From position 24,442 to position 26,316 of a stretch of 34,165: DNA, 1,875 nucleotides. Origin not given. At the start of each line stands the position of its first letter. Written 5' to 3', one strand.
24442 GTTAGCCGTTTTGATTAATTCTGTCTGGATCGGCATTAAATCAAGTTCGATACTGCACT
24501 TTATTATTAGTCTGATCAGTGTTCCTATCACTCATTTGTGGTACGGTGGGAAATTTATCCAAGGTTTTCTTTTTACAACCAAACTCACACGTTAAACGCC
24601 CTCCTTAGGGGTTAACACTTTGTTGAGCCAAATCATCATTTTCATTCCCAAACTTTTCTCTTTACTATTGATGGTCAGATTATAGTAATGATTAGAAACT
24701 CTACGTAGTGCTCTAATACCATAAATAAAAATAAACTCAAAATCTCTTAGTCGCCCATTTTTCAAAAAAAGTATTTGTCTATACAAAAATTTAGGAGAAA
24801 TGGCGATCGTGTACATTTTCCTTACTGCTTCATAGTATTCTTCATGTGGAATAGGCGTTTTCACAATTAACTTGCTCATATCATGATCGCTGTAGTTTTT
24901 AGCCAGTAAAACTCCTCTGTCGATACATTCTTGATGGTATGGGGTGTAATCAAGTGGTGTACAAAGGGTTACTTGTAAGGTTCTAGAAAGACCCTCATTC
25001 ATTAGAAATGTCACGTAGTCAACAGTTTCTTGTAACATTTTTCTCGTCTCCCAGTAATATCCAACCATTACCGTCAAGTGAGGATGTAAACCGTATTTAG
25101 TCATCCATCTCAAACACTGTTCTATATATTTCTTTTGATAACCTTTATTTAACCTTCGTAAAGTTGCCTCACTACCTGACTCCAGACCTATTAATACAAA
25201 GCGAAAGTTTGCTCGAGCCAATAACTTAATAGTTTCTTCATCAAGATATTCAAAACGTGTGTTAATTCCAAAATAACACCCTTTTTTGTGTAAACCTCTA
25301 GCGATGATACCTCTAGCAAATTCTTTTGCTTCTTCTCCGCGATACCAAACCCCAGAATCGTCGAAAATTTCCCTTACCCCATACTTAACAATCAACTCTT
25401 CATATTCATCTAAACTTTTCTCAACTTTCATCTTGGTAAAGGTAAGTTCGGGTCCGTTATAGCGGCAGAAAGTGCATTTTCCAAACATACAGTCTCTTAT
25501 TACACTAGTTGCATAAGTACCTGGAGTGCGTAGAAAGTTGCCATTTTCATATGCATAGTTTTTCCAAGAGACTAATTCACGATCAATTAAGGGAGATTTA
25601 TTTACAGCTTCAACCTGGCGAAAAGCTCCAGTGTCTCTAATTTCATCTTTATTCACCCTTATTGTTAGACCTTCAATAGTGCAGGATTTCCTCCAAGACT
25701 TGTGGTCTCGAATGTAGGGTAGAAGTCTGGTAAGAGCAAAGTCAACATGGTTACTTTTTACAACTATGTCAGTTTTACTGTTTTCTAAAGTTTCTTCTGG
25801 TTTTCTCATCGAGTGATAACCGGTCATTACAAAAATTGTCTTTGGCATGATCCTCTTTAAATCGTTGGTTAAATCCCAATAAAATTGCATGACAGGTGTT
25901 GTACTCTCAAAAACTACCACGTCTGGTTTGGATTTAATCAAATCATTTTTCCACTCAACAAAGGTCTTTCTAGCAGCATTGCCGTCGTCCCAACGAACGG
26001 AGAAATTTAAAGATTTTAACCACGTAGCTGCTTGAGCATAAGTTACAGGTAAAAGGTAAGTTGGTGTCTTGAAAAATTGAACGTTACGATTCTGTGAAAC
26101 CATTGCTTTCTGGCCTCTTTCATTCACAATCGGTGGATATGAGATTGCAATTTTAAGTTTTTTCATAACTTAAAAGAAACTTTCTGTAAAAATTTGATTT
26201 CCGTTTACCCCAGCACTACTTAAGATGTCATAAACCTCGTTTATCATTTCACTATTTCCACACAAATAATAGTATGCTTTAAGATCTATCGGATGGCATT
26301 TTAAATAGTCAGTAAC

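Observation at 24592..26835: B12-type radical SAM enzyme with CX4CX2C spacing coupled to its own FNR-like flavoprotein inside a glycan locus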

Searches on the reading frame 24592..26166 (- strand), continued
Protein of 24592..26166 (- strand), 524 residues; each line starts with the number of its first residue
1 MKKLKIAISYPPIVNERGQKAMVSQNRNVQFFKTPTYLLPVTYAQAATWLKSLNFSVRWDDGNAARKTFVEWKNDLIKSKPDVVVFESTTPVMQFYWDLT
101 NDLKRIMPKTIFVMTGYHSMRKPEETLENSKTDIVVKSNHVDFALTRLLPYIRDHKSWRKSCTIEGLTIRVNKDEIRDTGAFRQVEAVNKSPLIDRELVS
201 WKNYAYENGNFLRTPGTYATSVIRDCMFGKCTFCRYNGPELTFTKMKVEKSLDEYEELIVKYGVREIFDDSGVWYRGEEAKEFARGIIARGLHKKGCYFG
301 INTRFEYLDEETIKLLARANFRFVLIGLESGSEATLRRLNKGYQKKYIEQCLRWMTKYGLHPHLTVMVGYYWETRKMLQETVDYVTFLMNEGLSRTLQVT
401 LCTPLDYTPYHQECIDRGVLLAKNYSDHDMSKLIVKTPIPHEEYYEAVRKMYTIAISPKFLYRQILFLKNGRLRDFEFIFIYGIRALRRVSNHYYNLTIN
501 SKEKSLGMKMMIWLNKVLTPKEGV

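Call 45: search_protein_families(library=ncbifam, proteins=[P0121, P0126, P0130, P0137, P0141, P0147, P0148, P0151, P0154, P0166], max_evalue=1e-20)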
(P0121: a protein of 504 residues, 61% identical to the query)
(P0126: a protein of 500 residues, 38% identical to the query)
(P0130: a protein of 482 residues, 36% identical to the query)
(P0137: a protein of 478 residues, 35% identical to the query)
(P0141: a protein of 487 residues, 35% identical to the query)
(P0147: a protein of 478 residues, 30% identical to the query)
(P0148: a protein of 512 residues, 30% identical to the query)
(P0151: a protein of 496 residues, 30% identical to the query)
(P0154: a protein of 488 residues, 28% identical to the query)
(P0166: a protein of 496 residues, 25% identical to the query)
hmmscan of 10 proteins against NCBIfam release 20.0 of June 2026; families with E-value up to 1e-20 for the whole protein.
P0121 (504 aa): 2 families
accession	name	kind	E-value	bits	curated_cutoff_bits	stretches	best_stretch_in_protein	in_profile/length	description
TIGR03471.1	HpnJ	equivalog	1.2e-27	96.9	577.6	1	41-463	38-444/472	hopanoid biosynthesis associated radical SAM protein HpnJ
TIGR02026.1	BchE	equivalog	1.4e-25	90.2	481.35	1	70-472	56-447/497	magnesium-protoporphyrin IX monomethyl ester anaerobic oxidative cyclase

P0126 (500 aa): 4 families
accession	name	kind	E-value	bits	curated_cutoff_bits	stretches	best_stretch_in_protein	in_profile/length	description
TIGR03471.1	HpnJ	equivalog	1e-44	153.2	577.6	1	32-462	30-450/472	hopanoid biosynthesis associated radical SAM protein HpnJ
TIGR02026.1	BchE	equivalog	3.5e-25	88.8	481.35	1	38-447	24-428/497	magnesium-protoporphyrin IX monomethyl ester anaerobic oxidative cyclase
NF050148.1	rSAM_ApyD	equivalog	2.1e-21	76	750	1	99-479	97-462/645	RiPP biosynthesis radical SAM protein ApyD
TIGR04295.1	B12_rSAM_oligo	hypoth_equivalog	4.5e-21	75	400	1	27-418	16-395/422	TIGR04295 family B12-binding domain-containing radical SAM protein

P0130 (482 aa): 4 families
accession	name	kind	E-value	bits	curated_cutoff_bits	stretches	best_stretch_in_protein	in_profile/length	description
TIGR03471.1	HpnJ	equivalog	4.3e-56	190.8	577.6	1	75-471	69-461/472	hopanoid biosynthesis associated radical SAM protein HpnJ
TIGR02026.1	BchE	equivalog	5.6e-40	137.6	481.35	1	49-442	38-425/497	magnesium-protoporphyrin IX monomethyl ester anaerobic oxidative cyclase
NF050148.1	rSAM_ApyD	equivalog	3.8e-29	101.6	750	1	65-401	65-393/645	RiPP biosynthesis radical SAM protein ApyD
TIGR04013.1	B12_SAM_MJ_1487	hypoth_equivalog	4.3e-24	85.1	251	1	65-400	33-356/382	TIGR04013 family B12-binding domain/radical SAM domain-containing protein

P0137 (478 aa): 1 family
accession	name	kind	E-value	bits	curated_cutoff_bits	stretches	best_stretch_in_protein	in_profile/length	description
TIGR03471.1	HpnJ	equivalog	2e-28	99.5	577.6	1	36-427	33-416/472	hopanoid biosynthesis associated radical SAM protein HpnJ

P0141 (487 aa): 2 families
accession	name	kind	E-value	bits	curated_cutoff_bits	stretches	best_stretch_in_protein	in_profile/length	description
TIGR03471.1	HpnJ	equivalog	2e-34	119.3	577.6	1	57-414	49-398/472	hopanoid biosynthesis associated radical SAM protein HpnJ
TIGR02026.1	BchE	equivalog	3.5e-23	82.2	481.35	1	38-435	22-417/497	magnesium-protoporphyrin IX monomethyl ester anaerobic oxidative cyclase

P0147 (478 aa): 1 family
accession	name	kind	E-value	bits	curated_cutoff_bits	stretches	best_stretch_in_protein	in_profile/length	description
TIGR03471.1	HpnJ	equivalog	4.3e-29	101.7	577.6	1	27-439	30-430/472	hopanoid biosynthesis associated radical SAM protein HpnJ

P0148 (512 aa): 2 families
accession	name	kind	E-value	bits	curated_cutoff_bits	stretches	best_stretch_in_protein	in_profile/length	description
TIGR03471.1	HpnJ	equivalog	4.5e-26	91.8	577.6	1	19-429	20-408/472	hopanoid biosynthesis associated radical SAM protein HpnJ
TIGR02026.1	BchE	equivalog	5.7e-23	81.5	481.35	1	33-441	22-419/497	magnesium-protoporphyrin IX monomethyl ester anaerobic oxidative cyclase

P0151 (496 aa): 4 families
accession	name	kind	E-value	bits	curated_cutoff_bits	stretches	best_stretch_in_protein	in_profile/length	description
TIGR03471.1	HpnJ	equivalog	7.1e-42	143.9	577.6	1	79-425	70-396/472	hopanoid biosynthesis associated radical SAM protein HpnJ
TIGR02026.1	BchE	equivalog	1.6e-24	86.7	481.35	1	34-464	19-430/497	magnesium-protoporphyrin IX monomethyl ester anaerobic oxidative cyclase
TIGR04014.1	B12_SAM_MJ_0865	equivalog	1.8e-24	86.4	360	1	102-412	64-354/434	methyl-coenzyme M reductase glutamine C-methyltransferase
TIGR04367.1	HpnR_B12_rSAM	equivalog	9.5e-21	73.9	650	0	32-456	17-409/490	hopanoid C-3 methylase HpnR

P0154 (488 aa): 2 families
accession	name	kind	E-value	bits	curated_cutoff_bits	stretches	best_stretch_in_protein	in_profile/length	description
TIGR03471.1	HpnJ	equivalog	6e-27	94.6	577.6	1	39-462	31-444/472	hopanoid biosynthesis associated radical SAM protein HpnJ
TIGR02026.1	BchE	equivalog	5.4e-25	88.2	481.35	1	50-464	31-440/497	magnesium-protoporphyrin IX monomethyl ester anaerobic oxidative cyclase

P0166 (496 aa): 0 families

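Call 49: search_dna_similar(query=window:24592-26166:-, collection=plasmids, mode=protein, max_evalue=1e-20, max_rows=15)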
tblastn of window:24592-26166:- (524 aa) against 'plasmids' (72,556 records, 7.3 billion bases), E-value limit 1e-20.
No match.

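Call 62: find_related_loci(query=A1, collection=viral_contigs, flank=8000)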
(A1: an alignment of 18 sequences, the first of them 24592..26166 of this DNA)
Query A1 (524 aa) in viral_contigs; peptide patterns used: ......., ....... (x = any residue, [..] = any of these).
48 stretches matched a pattern, but none encodes a relative of the query by tblastn (E <= 1e-3).

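Call 64: find_related_loci(query=A4, collection=metagenome_contigs, flank=5000)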
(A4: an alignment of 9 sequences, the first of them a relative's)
Query A4 (500 aa) in metagenome_contigs; peptide patterns used: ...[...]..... (x = any residue, [..] = any of these).
600 stretches matched a pattern (row limit reached: there are more); 596 encode a relative of the query (tblastn E <= 1e-3); the best 80 are kept; 80 distinct loci.
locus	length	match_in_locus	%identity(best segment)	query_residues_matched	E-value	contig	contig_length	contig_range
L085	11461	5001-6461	68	1-486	0e+0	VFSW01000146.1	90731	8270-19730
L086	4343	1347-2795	60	1-486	0e+0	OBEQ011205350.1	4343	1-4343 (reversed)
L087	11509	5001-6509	57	1-486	0e+0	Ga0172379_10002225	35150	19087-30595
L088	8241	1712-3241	56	1-493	0e+0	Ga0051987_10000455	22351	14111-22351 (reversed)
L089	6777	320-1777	58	1-483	0e+0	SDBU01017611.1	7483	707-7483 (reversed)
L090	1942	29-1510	56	1-493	0e+0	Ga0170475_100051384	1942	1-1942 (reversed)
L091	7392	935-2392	57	1-486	0e+0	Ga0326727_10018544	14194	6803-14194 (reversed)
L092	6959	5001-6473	56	1-490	0e+0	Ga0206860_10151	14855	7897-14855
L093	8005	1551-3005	57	1-486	0e+0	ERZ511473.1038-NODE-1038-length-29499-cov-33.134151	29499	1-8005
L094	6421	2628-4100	55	1-490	0e+0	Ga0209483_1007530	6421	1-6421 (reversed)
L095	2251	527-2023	55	1-484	0e+0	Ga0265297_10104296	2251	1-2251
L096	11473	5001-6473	56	1-486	0e+0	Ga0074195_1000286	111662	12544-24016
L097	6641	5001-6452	56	1-484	0e+0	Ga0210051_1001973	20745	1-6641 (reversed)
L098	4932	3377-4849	55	1-483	0e+0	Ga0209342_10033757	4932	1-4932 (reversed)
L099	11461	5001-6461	57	1-486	0e+0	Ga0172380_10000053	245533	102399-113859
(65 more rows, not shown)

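Call 84: find_encoding_contigs(protein=P0098, flank=8000, max_places=1)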
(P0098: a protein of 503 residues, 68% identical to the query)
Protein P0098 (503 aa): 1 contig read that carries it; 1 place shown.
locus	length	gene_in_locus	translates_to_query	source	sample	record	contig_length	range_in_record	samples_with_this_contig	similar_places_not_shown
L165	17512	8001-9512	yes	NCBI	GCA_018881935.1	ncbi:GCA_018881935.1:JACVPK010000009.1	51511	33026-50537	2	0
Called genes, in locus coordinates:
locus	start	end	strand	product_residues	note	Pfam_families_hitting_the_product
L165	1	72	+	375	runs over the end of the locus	PF01370:Epimerase, PF16363:GDP_Man_Dehyd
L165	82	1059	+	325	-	PF01370:Epimerase, PF04321:RmlD_sub_bind (weak), PF16363:GDP_Man_Dehyd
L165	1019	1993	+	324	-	PF00535:Glycos_transf_2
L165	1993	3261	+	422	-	PF01943:Polysacc_synt, PF13440:Polysacc_synt_3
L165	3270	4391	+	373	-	PF01041:DegT_DnrJ_EryC1, PF00155:Aminotran_1_2 (weak)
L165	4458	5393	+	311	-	PF13641:Glyco_tranf_2_3, PF00535:Glycos_transf_2, PF10111:Glyco_tranf_2_2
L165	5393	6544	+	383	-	PF20706:GT4-conflict (faint), PF00534:Glycos_transf_1, PF13692:Glyco_trans_1_4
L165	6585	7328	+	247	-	PF01066:CDP-OH_P_transf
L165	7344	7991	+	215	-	PF00970:FAD_binding_6, PF00175:NAD_binding_1 (weak)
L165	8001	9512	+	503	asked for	PF04055:Radical_SAM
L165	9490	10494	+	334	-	PF00535:Glycos_transf_2, PF13632:Glyco_trans_2_3 (weak)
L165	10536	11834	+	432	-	PF01467:CTP_transf_like, PF13714:PEP_mutase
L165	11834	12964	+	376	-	PF02776:TPP_enzyme_N, PF02775:TPP_enzyme_C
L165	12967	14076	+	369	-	PF00465:Fe-ADH, PF25137:ADH_Fe_C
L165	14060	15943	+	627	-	-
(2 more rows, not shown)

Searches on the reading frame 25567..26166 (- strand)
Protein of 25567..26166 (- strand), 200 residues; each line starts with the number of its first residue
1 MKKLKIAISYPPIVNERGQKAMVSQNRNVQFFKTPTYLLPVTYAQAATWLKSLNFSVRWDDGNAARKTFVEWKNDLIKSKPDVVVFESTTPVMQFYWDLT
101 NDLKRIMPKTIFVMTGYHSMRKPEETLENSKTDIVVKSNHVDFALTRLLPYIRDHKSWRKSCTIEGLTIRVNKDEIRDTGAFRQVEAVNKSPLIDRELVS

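Call 48: search_solved_structures(query=window:25567-26166:-, max_evalue=10, show_alignments=5)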
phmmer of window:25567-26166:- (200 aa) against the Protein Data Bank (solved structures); distinct sequences matched with E-value up to 10: 2.
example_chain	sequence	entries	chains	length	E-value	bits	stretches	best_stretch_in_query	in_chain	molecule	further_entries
9u78_A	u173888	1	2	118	0.007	19.3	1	148-196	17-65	Single Chain Protein of De Novo Designed Helix Bundles-4EH2 with KDPV Loop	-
7ns8_A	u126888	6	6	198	0.53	13.2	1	112-192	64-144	Triphosphate tunnel metalloenzyme Saci_0718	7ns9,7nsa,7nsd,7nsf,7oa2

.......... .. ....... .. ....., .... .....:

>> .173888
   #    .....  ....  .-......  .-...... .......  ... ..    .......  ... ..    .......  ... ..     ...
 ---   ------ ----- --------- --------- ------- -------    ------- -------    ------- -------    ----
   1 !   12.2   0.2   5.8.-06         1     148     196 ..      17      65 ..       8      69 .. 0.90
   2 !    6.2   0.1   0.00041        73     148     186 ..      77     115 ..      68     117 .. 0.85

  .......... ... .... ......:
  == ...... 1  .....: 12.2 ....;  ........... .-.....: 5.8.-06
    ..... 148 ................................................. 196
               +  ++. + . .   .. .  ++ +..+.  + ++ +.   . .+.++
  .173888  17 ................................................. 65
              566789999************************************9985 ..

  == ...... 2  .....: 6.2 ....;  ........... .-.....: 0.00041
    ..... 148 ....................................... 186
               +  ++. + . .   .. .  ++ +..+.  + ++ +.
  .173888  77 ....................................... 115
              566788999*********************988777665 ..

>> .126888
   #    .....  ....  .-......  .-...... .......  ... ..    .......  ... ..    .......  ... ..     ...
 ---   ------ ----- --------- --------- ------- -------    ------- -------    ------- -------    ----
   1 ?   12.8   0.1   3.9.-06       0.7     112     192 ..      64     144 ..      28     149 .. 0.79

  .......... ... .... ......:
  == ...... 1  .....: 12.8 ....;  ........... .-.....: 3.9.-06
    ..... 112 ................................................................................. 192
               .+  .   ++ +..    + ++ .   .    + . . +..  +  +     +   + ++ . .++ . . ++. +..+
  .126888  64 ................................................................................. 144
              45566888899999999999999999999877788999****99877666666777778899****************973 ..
